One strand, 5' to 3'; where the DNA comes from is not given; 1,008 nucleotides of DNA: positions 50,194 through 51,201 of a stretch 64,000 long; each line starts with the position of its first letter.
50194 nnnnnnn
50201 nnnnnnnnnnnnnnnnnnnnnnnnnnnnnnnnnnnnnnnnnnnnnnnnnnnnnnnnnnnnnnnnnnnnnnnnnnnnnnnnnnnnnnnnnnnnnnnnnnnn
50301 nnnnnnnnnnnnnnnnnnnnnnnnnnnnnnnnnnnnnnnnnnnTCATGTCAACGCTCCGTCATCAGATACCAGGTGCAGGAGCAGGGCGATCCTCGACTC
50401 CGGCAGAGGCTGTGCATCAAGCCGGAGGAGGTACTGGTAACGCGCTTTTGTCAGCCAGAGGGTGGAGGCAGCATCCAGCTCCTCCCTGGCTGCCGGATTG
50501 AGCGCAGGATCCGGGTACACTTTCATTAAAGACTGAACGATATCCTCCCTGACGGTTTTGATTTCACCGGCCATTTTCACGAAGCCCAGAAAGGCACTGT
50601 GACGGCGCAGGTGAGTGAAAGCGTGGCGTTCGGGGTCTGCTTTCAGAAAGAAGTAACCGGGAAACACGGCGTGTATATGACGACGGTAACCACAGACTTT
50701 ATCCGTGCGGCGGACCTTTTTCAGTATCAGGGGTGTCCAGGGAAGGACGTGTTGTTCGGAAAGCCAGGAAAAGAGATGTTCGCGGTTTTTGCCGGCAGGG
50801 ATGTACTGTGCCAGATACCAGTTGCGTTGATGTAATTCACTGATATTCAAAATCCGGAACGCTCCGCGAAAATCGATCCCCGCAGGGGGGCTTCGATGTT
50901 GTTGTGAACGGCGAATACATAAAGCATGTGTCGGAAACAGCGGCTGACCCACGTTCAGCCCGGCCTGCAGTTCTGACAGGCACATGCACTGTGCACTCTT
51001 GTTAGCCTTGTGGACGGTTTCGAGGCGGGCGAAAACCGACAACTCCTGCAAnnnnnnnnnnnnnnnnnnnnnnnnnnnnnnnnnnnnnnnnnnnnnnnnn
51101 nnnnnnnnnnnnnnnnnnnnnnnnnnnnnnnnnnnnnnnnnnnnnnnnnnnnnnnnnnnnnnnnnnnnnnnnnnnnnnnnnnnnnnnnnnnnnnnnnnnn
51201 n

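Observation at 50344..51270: NusG/RfaH paralog at the head of a ~45 kb co-directional pil/tra gene array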

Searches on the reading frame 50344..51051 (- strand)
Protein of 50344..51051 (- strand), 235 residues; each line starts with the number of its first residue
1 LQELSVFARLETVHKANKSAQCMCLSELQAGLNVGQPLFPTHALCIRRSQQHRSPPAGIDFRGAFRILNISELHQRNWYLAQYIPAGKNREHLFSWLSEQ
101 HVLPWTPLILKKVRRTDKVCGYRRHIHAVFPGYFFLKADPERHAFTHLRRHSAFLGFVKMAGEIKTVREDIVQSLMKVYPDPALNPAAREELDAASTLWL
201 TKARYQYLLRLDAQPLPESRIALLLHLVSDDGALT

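Call 4: search_protein_families(proteins=[window:50344-51051:-], library=ncbifam, max_evalue=1)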
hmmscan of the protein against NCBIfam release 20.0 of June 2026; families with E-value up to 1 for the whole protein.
window:50344-51051:- (235 aa): 5 families
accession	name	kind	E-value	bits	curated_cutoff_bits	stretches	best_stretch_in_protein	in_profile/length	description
NF006534.0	PRK09014.1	equivalog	5.4e-09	36.2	124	1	76-229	2-147/162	transcription/translation regulatory transformer protein RfaH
TIGR01955.1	RfaH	equivalog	1e-08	35.3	144.5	1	78-230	1-147/159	transcription/translation regulatory transformer protein RfaH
NF033641.1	antiterm_LoaP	exception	0.00028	21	125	1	109-178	31-101/166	antiterminator LoaP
TIGR01956.2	NusG_myco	equivalog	0.056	13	150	1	123-162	80-119/239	transcription termination/antitermination protein NusG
TIGR00922.1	nusG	equivalog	0.059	13.2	135.7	1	127-177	54-104/172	transcription termination/antitermination protein NusG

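Call 7: profile_search(protein=window:50344-51051:-)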
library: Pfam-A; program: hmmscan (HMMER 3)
A. the first sequence (235 residues): domains with independent E <= 10: 2; with E <= 0.001: 1
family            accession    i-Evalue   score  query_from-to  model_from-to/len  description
NusG              PF02357.24    5.6e-05    24.0      77-175         2-92/93  Transcription termination factor nusG
Cytokin_check_N   PF10407.14       0.48    10.9     154-181         4-31/71  Cdc14 phosphatase binding protein N-terminus
